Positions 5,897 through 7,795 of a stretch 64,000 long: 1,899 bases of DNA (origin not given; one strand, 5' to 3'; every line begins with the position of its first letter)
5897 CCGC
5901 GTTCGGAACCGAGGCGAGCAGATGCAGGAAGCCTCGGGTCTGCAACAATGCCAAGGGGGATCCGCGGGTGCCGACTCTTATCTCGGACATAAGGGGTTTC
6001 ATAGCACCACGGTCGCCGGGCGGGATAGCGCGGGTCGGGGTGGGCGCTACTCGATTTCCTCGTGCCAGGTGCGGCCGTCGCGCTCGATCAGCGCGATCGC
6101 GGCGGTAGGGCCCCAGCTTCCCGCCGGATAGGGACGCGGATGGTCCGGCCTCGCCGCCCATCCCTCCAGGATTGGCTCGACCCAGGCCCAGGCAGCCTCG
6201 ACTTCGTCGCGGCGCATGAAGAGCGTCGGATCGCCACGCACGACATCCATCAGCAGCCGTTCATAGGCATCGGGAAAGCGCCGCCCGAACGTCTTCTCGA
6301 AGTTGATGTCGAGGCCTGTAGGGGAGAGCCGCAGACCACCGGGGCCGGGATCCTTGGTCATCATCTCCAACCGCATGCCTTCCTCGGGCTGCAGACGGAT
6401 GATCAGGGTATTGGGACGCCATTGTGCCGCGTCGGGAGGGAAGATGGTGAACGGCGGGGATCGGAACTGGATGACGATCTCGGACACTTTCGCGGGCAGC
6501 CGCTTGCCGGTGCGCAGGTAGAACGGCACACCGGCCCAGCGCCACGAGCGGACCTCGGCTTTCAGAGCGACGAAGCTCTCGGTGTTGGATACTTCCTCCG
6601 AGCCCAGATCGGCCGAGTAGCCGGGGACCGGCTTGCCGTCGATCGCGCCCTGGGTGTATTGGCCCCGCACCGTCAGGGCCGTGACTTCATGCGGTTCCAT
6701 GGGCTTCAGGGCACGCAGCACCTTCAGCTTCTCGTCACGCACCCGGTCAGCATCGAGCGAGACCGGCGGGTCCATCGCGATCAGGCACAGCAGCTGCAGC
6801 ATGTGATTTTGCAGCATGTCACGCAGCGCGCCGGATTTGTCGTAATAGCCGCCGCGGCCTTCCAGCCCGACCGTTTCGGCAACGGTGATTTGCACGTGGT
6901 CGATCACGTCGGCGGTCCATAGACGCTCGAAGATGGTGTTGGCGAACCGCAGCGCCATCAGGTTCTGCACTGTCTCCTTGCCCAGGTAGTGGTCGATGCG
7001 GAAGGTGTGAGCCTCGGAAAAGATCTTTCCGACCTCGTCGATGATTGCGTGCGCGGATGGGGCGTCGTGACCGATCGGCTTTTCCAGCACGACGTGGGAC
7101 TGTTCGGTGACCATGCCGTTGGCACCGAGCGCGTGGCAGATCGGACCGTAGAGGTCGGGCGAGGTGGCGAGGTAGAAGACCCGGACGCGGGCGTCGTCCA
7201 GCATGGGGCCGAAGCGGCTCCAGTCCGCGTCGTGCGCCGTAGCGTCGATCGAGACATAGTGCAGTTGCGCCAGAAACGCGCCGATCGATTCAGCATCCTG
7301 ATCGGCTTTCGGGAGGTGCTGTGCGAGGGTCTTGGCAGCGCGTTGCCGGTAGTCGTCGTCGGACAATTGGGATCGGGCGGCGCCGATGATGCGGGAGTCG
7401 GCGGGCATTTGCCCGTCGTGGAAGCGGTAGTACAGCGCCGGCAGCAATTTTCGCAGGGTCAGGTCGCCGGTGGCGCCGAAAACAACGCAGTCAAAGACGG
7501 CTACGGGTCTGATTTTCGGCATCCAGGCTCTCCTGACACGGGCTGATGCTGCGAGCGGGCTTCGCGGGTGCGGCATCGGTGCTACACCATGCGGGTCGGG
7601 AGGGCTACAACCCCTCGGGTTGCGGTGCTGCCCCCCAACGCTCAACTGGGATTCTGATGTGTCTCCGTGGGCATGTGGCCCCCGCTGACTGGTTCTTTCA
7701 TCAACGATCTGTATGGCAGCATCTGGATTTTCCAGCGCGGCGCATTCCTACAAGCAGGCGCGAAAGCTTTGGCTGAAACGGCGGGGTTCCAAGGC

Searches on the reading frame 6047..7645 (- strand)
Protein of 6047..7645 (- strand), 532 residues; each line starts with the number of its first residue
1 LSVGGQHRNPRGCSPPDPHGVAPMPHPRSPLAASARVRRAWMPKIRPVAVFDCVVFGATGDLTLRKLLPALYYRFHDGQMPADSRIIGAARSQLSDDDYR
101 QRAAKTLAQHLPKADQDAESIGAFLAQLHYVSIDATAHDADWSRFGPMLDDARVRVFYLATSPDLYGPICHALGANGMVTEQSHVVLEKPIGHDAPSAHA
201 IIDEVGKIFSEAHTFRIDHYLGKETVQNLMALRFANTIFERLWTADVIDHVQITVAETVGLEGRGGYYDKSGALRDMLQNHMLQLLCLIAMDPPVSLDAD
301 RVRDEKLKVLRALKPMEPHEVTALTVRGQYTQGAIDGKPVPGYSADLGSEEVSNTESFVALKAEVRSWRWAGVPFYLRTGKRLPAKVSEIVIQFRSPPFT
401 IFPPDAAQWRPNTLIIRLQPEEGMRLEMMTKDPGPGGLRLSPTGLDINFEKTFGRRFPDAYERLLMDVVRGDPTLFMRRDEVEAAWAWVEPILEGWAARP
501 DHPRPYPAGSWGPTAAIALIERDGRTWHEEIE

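Call 31: search_protein_families(library=pfam, proteins=[window:6047-7645:-], max_evalue=0.00001)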
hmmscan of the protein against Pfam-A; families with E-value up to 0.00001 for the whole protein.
window:6047-7645:- (532 aa): 2 families
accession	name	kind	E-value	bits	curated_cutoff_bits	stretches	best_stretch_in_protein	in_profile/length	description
PF02781.21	G6PD_C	-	2.9e-123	411.1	27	1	230-528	1-296/296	Glucose-6-phosphate dehydrogenase, C-terminal domain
PF00479.28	G6PD_N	-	1e-51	176.6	22.1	1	54-228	1-183/183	Glucose-6-phosphate dehydrogenase, NAD binding domain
